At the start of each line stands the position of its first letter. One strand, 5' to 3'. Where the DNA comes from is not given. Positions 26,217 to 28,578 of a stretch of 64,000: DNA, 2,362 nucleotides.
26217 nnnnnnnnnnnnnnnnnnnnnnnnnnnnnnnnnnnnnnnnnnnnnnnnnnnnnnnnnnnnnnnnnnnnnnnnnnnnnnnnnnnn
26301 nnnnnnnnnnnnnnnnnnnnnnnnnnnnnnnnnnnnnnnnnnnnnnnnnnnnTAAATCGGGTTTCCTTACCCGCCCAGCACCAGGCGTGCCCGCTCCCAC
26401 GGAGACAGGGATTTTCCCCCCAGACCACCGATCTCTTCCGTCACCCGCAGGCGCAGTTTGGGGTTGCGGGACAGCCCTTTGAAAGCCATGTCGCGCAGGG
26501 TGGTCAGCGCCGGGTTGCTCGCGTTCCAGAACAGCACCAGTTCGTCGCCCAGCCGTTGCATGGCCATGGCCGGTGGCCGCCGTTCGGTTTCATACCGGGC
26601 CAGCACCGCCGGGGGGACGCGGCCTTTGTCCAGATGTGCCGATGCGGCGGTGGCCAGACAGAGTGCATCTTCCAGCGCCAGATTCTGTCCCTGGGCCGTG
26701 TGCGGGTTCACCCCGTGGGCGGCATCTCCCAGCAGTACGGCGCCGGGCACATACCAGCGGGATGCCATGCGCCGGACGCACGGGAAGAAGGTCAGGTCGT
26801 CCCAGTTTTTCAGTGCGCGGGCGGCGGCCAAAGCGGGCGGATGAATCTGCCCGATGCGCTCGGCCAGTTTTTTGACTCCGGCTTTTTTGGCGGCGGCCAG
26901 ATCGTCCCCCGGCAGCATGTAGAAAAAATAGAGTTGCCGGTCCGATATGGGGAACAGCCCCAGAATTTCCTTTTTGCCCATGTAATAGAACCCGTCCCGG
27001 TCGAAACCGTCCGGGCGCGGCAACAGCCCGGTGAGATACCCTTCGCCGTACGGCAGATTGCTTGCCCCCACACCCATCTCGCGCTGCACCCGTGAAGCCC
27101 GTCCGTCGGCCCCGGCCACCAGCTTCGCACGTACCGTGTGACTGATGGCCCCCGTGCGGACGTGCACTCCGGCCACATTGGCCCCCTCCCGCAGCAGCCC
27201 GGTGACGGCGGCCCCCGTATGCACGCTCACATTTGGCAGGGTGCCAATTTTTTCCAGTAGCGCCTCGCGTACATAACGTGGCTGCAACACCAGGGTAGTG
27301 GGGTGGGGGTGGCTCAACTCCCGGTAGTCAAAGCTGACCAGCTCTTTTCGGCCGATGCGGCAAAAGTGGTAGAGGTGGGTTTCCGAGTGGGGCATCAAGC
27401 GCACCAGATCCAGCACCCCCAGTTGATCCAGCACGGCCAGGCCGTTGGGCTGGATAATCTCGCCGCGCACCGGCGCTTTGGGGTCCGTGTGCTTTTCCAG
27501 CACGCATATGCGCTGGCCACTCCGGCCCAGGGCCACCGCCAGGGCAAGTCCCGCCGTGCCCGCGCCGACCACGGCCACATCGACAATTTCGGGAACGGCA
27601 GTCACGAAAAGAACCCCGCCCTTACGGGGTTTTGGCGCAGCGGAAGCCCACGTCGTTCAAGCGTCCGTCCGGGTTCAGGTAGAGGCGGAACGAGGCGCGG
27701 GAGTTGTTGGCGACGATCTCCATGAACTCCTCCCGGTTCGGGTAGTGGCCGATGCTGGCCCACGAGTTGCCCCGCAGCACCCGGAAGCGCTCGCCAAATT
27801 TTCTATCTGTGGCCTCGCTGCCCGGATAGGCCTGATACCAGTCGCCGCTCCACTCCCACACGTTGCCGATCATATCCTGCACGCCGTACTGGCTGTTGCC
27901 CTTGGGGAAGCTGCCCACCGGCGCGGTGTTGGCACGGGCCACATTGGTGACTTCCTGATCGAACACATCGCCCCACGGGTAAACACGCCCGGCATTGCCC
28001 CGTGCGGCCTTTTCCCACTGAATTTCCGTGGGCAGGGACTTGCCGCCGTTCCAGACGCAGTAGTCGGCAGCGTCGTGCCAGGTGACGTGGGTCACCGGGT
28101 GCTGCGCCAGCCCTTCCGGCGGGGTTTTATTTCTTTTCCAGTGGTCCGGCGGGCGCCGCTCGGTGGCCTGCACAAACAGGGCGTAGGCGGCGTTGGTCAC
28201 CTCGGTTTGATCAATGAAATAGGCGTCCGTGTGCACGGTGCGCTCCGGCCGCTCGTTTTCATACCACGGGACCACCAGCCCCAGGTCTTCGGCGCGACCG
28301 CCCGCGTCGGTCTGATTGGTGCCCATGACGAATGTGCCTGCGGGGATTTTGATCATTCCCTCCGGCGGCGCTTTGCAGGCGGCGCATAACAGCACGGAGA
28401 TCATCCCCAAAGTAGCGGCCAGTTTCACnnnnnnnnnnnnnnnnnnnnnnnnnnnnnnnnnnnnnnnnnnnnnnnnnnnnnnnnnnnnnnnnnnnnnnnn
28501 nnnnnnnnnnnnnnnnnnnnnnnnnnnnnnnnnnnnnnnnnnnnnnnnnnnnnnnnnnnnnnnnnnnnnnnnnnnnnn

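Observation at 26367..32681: Six-gene operon: ubiA-ubiD-three FGE/SUMF1-domain lipoprotein paralogs (one dihaem c-type cytochrome fusion)-UbiH-like monooxygenase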

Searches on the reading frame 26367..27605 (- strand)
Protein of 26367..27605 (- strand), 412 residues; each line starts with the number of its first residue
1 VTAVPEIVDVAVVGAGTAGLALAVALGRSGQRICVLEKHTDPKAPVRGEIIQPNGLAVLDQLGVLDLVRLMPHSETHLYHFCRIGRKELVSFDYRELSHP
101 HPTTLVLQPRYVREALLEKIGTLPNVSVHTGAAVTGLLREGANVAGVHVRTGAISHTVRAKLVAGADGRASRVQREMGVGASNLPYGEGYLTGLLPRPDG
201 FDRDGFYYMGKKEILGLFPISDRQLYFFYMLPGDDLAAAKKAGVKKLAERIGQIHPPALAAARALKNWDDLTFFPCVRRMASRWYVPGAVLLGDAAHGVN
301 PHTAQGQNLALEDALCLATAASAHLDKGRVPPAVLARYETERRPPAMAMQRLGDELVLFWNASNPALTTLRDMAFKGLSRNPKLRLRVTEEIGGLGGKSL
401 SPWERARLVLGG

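Call 4: search_protein_families(library=pfam, proteins=[window:26367-27605:-], max_evalue=0.01)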
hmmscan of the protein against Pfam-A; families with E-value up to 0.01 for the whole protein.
window:26367-27605:- (412 aa): 12 families
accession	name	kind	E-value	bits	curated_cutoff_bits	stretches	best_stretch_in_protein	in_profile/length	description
PF01494.25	FAD_binding_3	-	2.2e-41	142.7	22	1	8-350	2-346/349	FAD binding domain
PF01266.30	DAO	-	9.4e-08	32.4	27.9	1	9-42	1-34/353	FAD dependent oxidoreductase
PF00890.30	FAD_binding_2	-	1.5e-06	28.1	20.4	1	9-39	1-31/414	FAD binding domain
PF12831.13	FAD_oxidored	-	7.7e-06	25.9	27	1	9-39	1-31/416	FAD dependent oxidoreductase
PF13450.12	NAD_binding_8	-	1.3e-05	25.8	21.9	1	12-42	1-31/68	NAD(P)-binding Rossmann-like domain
PF01946.23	Thi4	-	3.5e-05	23.6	26.2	1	8-40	18-51/235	Thi4 family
PF08491.16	SE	-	7.1e-05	22.5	20.1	1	271-382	114-227/276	Squalene epoxidase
PF07992.20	Pyr_redox_2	-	0.00065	19.7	26.1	1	9-40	2-31/291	Pyridine nucleotide-disulphide oxidoreductase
PF05834.18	Lycopene_cycl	-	0.0015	18.1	23.4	1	9-42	1-36/380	Lycopene cyclase protein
PF03486.20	HI0933_like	-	0.0017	18.3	50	1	9-41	2-34/244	HI0933-like protein Rossmann domain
PF00070.33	Pyr_redox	-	0.002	19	22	0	10-42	2-34/82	Pyridine nucleotide-disulphide oxidoreductase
PF13738.12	Pyr_redox_3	-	0.0071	16.1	30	0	12-39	2-30/305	Pyridine nucleotide-disulphide oxidoreductase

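Call 5: search_protein_families(library=ncbifam, proteins=[window:26367-27605:-], max_evalue=0.01)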
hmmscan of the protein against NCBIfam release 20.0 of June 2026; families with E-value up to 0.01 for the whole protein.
window:26367-27605:- (412 aa): 97 families (the best 25 are shown)
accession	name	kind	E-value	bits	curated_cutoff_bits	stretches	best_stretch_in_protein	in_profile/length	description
NF004833.1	PRK06185.1-1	subfamily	9.7e-48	162.9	488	1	9-353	4-347/403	FAD-dependent oxidoreductase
NF004834.1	PRK06185.1-3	subfamily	2.6e-47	161.6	500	1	8-352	8-350/420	FAD-dependent oxidoreductase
NF004835.0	PRK06185.1-4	equivalog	1.7e-43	149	601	1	8-353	11-354/411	FAD-dependent oxidoreductase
TIGR01988.1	Ubi-OHases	subfamily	1.9e-40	138.9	224.65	1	9-391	1-384/387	ubiquinone biosynthesis hydroxylase, UbiH/UbiF/VisC/COQ6 family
NF004832.0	PRK06184.1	subfamily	7.6e-37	127.2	476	1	6-356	5-351/506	hypothetical protein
NF005313.0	PRK06847.1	subfamily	2.7e-36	125.3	372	1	6-344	3-335/375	hypothetical protein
NF005452.0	PRK07045.1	equivalog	4.5e-34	118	397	1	7-381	5-378/388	putative monooxygenase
NF005951.1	PRK08020.1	equivalog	3.1e-30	105.2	590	1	8-385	3-378/388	3-demethoxyubiquinol 3-hydroxylase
NF006593.0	PRK09126.1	equivalog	3.4e-30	105.2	420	1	8-391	5-387/393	5-demethoxyubiquinol-8 5-hydroxylase UbiM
TIGR01984.1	UbiH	equivalog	1.1e-29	103.4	392.2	1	9-391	1-379/382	2-octaprenyl-6-methoxyphenyl hydroxylase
NF005612.0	PRK07364.1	equivalog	1.4e-29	102.9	487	1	8-399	19-408/415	FAD-dependent hydroxylase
NF005788.0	PRK07608.1-3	equivalog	1.2e-28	100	478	1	9-385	4-378/388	UbiH/UbiF family hydroxylase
NF004829.0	PRK06183.1-3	subfamily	2.6e-28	99.1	390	1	7-387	8-387/520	bifunctional 3-(3-hydroxy-phenyl)propionate/3-hydroxycinnamic acid hydroxylase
NF004831.0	PRK06183.1-5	equivalog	4.2e-26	91.5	546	2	278-385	272-378/568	bifunctional 3-(3-hydroxy-phenyl)propionate/3-hydroxycinnamic acid hydroxylase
NF005691.0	PRK07494.1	equivalog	1.3e-25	89.8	459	2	6-187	7-184/404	UbiH/UbiF family hydroxylase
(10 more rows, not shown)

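Call 55: find_homologous_proteins(query=window:26367-27605:-, max_evalue=1e-30)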
Query window:26367-27605:- (412 aa): 34 proteins with E <= 1e-30 among 8000 candidates.
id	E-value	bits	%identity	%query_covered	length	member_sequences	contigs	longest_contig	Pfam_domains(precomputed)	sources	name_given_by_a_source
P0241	6.6e-258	873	94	100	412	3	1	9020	PF01266.31,PF00890.31,PF01494.26,PF12831.14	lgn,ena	-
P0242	2.8e-146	506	58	99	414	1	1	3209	PF01266.31,PF13450.13,PF00890.31,PF01494.26,PF12831.14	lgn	-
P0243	4.9e-146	505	60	99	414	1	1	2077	PF01266.31,PF00890.31,PF01494.26,PF12831.14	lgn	-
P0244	4.2e-145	502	60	98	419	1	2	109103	PF01266.31,PF00890.31,PF07992.21,PF01494.26,PF12831.14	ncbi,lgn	ncbi:MAG: FAD-dependent oxidoreductase [Leptospirillia bacterium]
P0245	2.6e-143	496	57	100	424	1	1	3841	PF01946.24,PF01266.31,PF00890.31,PF07992.21,PF01494.26,PF12831.14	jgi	-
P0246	2.9e-141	489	59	98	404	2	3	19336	PF01266.31,PF01593.31,PF00890.31,PF08491.17,PF07992.21,PF01494.26,PF12831.14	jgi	jgi:monooxygenase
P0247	2.2e-140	486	56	100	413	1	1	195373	PF01946.24,PF01266.31,PF00890.31,PF07992.21,PF01494.26,PF12831.14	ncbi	-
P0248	2.6e-139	483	56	99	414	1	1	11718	PF01946.24,PF01266.31,PF00890.31,PF08491.17,PF07992.21,PF01494.26,PF12831.14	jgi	jgi:2-polyprenyl-6-methoxyphenol hydroxylase-like FAD-dependent oxidoreductase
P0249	3.2e-138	479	58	89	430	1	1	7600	PF01266.31,PF13450.13,PF00890.31,PF08491.17,PF07992.21,PF00070.34,PF01494.26,PF12831.14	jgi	jgi:2-polyprenyl-6-methoxyphenol hydroxylase-like FAD-dependent oxidoreductase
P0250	2.3e-136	473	58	93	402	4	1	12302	PF01266.31,PF00890.31,PF08491.17,PF00070.34,PF01494.26,PF12831.14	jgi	-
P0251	1.7e-135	470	58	99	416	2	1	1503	PF01266.31,PF00890.31,PF01494.26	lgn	-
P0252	3.6e-135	469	57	99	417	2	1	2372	PF01266.31,PF13450.13,PF00890.31,PF08491.17,PF01494.26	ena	-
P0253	2.0e-134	467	57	88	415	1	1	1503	PF01266.31,PF13450.13,PF00890.31,PF08491.17,PF00070.34,PF01494.26,PF12831.14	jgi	-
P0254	4.2e-134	466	56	100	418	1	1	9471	PF01266.31,PF13450.13,PF00890.31,PF07992.21,PF01494.26,PF12831.14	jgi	-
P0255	6.8e-134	465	56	95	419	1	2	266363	PF01946.24,PF01266.31,PF13450.13,PF00890.31,PF07992.21,PF05834.19,PF01494.26,PF12831.14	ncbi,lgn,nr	ncbi:MAG: FAD-dependent monooxygenase [Nitrospirae bacterium]|nr:FAD-dependent monooxygenase [Nitros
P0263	1.5e-84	303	40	97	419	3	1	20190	PF01266.31,PF01494.26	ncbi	ncbi:MAG: NAD(P)/FAD-dependent oxidoreductase [Nitrospirota bacterium]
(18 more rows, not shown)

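Call 56: find_encoding_contigs(protein=P0263, flank=10000, max_places=2)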
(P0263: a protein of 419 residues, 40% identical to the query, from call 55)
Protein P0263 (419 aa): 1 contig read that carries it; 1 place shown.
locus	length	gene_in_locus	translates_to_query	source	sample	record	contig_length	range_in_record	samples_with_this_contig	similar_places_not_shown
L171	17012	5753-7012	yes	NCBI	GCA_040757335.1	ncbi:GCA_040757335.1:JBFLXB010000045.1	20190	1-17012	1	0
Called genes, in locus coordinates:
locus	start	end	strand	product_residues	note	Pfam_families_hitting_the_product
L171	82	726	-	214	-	-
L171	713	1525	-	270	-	PF02540:NAD_synthase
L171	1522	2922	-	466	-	PF00675:Peptidase_M16, PF05193:Peptidase_M16_C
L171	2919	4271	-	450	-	PF00675:Peptidase_M16, PF05193:Peptidase_M16_C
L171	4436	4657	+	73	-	-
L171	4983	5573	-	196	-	PF00355:Rieske, PF13806:Rieske_2, PF22543:Rieske_4 (weak)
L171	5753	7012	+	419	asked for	PF01266:DAO (faint), PF01494:FAD_binding_3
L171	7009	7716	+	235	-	PF00535:Glycos_transf_2, PF13641:Glyco_tranf_2_3 (weak)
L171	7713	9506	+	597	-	PF13371:TPR_9 (weak), PF13432:TPR_16, PF00515:TPR_1 (weak), PF07719:TPR_2 (weak), PF13432:TPR_16, PF14559:TPR_19 (weak), PF13414:TPR_11, PF13424:TPR_12 (weak), +9 more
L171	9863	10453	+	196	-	-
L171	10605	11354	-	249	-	-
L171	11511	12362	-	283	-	PF13411:MerR_1, PF14559:TPR_19 (weak), PF00515:TPR_1 (weak), PF07719:TPR_2 (weak), PF13414:TPR_11, PF13432:TPR_16, PF14559:TPR_19 (weak), PF00515:TPR_1 (weak), +12 more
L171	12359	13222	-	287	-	PF02735:Ku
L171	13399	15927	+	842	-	PF13298:LigD_N, PF01068:DNA_ligase_A_M, PF04679:DNA_ligase_A_C, PF21686:LigD_Prim-Pol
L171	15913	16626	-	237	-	PF01904:DUF72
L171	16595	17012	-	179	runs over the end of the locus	PF12850:Metallophos_2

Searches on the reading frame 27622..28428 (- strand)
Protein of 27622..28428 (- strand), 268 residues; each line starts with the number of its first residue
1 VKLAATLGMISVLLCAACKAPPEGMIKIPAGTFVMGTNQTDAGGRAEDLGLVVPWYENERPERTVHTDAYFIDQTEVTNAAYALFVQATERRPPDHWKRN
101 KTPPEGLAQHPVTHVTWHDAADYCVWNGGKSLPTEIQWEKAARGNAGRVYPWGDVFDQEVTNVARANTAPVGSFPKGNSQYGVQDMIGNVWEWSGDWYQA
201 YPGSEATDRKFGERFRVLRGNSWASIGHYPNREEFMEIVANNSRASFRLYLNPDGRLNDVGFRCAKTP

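Call 4: search_protein_families(library=pfam, proteins=[window:27622-28428:-], max_evalue=0.01)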
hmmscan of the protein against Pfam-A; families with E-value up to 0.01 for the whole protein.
window:27622-28428:- (268 aa): 1 family
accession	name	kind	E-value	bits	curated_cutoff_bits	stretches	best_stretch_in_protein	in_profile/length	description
PF03781.23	FGE-sulfatase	-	1.2e-51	176.3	23.3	1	23-266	3-255/255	Sulfatase-modifying factor enzyme 1-like domain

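Call 5: search_protein_families(library=ncbifam, proteins=[window:27622-28428:-], max_evalue=0.01)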
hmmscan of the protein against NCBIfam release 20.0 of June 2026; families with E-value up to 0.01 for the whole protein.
window:27622-28428:- (268 aa): 8 families
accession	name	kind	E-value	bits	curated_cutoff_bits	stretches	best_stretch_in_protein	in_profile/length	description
TIGR03440.2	egtB_TIGR03440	equivalog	2.8e-30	105.8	360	2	109-265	273-413/413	ergothioneine biosynthesis protein EgtB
NF041186.1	SenA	equivalog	4.1e-26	92.3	420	2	109-228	270-357/382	selenoneine synthase SenA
TIGR03525.2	GldK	equivalog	1.3e-17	64.2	350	2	20-88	31-87/408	T9SS ring complex lipoprotein PorK/GldK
NF051459.1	pyoverdine_PvdO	equivalog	1.5e-13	50.5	500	1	17-225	29-250/280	dihydropyoverdine dehydrogenase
TIGR04344.1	ovoA_Nterm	equivalog_domain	5.9e-11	41.9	400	1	111-229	297-422/444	5-histidylcysteine sulfoxide synthase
TIGR03524.1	GldJ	equivalog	6.6e-10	38.3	458.2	1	22-91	58-115/559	gliding motility lipoprotein GldJ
TIGR02171.1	Fb_sc_TIGR02171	subfamily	7.8e-05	20.8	544.35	1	131-201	160-221/912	TIGR02171 family lipoprotein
TIGR03530.1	GldJ_short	equivalog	0.0003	19.8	382.9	0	59-91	88-120/396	gliding motility lipoprotein GldJ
